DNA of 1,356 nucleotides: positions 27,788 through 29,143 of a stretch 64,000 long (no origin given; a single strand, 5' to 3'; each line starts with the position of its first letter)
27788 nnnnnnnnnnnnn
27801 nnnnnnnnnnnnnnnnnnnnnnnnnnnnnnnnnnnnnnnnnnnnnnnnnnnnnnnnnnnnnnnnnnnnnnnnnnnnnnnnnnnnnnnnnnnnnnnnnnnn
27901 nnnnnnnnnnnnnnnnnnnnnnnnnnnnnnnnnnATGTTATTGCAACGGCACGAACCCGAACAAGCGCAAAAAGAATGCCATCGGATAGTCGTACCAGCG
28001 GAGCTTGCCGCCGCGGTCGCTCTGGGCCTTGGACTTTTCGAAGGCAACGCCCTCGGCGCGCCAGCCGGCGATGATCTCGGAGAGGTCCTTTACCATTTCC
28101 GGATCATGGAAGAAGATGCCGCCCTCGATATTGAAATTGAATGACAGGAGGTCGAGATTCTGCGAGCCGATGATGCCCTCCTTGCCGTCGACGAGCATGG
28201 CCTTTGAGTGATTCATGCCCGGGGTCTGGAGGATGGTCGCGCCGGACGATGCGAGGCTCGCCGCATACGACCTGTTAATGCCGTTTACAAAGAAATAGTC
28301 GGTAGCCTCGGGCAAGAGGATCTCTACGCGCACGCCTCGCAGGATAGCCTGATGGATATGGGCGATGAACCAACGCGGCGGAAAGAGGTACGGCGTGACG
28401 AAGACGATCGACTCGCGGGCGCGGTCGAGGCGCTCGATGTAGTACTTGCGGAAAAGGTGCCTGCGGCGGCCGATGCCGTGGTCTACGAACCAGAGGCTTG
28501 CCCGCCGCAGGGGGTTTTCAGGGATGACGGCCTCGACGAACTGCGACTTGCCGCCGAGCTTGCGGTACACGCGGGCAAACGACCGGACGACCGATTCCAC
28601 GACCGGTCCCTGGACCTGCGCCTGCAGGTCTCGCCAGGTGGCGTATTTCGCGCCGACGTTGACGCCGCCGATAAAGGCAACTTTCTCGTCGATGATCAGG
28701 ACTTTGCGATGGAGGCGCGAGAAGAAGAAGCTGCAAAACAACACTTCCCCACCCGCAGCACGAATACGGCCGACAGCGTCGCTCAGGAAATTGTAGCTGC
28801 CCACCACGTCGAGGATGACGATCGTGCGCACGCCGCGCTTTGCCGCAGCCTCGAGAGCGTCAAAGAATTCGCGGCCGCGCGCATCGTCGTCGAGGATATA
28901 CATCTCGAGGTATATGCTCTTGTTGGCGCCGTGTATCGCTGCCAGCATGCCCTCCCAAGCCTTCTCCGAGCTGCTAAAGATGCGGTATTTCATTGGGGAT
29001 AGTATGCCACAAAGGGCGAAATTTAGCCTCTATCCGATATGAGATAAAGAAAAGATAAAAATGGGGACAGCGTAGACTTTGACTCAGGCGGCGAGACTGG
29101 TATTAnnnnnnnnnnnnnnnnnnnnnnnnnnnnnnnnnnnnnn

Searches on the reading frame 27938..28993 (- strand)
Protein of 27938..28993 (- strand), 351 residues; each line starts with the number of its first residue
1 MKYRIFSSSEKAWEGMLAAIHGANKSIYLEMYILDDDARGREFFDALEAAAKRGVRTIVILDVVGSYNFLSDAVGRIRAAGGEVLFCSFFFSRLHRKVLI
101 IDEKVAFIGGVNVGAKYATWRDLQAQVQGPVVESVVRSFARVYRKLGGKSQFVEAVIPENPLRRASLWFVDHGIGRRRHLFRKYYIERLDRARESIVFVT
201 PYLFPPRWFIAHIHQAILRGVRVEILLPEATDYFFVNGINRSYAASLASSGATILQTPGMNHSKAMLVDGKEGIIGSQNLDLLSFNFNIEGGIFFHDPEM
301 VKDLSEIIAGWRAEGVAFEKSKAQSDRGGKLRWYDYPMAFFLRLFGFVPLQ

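Call 4: search_protein_families(library=pfam, proteins=[window:27938-28993:-], max_evalue=0.01)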
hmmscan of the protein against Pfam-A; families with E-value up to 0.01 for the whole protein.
window:27938-28993:- (351 aa): 3 families
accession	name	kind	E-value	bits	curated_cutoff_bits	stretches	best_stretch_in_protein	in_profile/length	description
PF13091.12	PLDc_2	-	2.6e-35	121.6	27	2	185-308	1-128/132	PLD-like domain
PF00614.28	PLDc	-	3e-11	43.3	21.9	1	93-112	4-23/28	Phospholipase D Active site motif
PF11495.14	Regulator_TrmB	-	0.0035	17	22.2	0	182-305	12-121/233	Archaeal transcriptional regulator TrmB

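Call 5: search_protein_families(library=padloc, proteins=[window:27938-28993:-], max_evalue=0.01)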
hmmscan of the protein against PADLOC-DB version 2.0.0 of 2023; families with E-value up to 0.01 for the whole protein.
window:27938-28993:- (351 aa): 22 families
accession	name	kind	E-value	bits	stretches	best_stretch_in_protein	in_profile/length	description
PDLC02614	DrmC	-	8.7e-18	62.6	2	190-308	31-147/153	DrmC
PDLC03922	MkoB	-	5.7e-14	50.3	2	182-319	313-446/610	-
PDLC02585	DrmC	-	5.3e-11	40.6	2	203-306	128-239/253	DrmC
PDLC02607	DrmC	-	1.3e-09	35.7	1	187-305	117-247/265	DrmC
PDLC02606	DrmC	-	4.3e-09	34.4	1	14-114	37-143/182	DrmC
PDLC02597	DrmC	-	7.4e-09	33.8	1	16-125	101-215/242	DrmC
PDLC02588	DrmC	-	3.3e-08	31.5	1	259-316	191-248/256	DrmC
PDLC02608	DrmC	-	1.5e-06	26.1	1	188-309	25-149/162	DrmC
PDLC02612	DrmC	-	2e-06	25.5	0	210-308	122-221/235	DrmC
PDLC02616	DrmC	-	1.3e-05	22.9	1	261-309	165-213/224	DrmC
PDLC02604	DrmC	-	2.4e-05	22.8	0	94-143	32-82/92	DrmC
PDLC02611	DrmC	-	2.8e-05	22.3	0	262-308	80-126/138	DrmC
PDLC03924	MkoC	-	4.3e-05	19.8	0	187-280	999-1098/1136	-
PDLC02587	DrmC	-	9.7e-05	19.5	0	261-304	205-248/267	DrmC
PDLC02595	DrmC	-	0.00022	19.1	0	211-293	151-241/269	DrmC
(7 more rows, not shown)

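Call 6: search_protein_families(library=ncbifam, proteins=[window:27938-28993:-], max_evalue=0.01)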
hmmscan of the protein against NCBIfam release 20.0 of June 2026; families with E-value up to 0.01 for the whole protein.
window:27938-28993:- (351 aa): 9 families
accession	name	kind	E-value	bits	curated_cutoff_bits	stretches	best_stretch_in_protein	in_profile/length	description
TIGR04265.1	bac_cardiolipin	equivalog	3.7e-47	161.4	290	1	4-306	122-445/483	cardiolipin synthase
NF008427.0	PRK11263.1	equivalog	5e-40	137.8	281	1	7-315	15-343/409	cardiolipin synthase ClsB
NF009107.0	PRK12452.1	equivalog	1.2e-28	100.1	787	1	5-305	144-470/509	cardiolipin synthase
NF006946.0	PRK09428.1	equivalog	4.9e-13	48.8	314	1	173-233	245-306/451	CDP-diacylglycerol--serine O-phosphatidyltransferase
NF038319.1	DISARM_DrmC_I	equivalog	5.1e-13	49.1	133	2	190-307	104-230/236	DISARM system phospholipase D-like protein DrmC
NF010490.0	PRK13912.1-1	equivalog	1.6e-10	41.3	211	2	8-113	27-124/159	nuclease NucT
NF010491.0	PRK13912.1-2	equivalog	3.4e-05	23.7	225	0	12-114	37-143/180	nuclease NucT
NF010492.0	PRK13912.1-3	equivalog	4.8e-05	23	297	0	257-302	117-162/178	nuclease NucT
NF010493.0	PRK13912.1-4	equivalog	0.00015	21.8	351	0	16-113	32-133/171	nuclease NucT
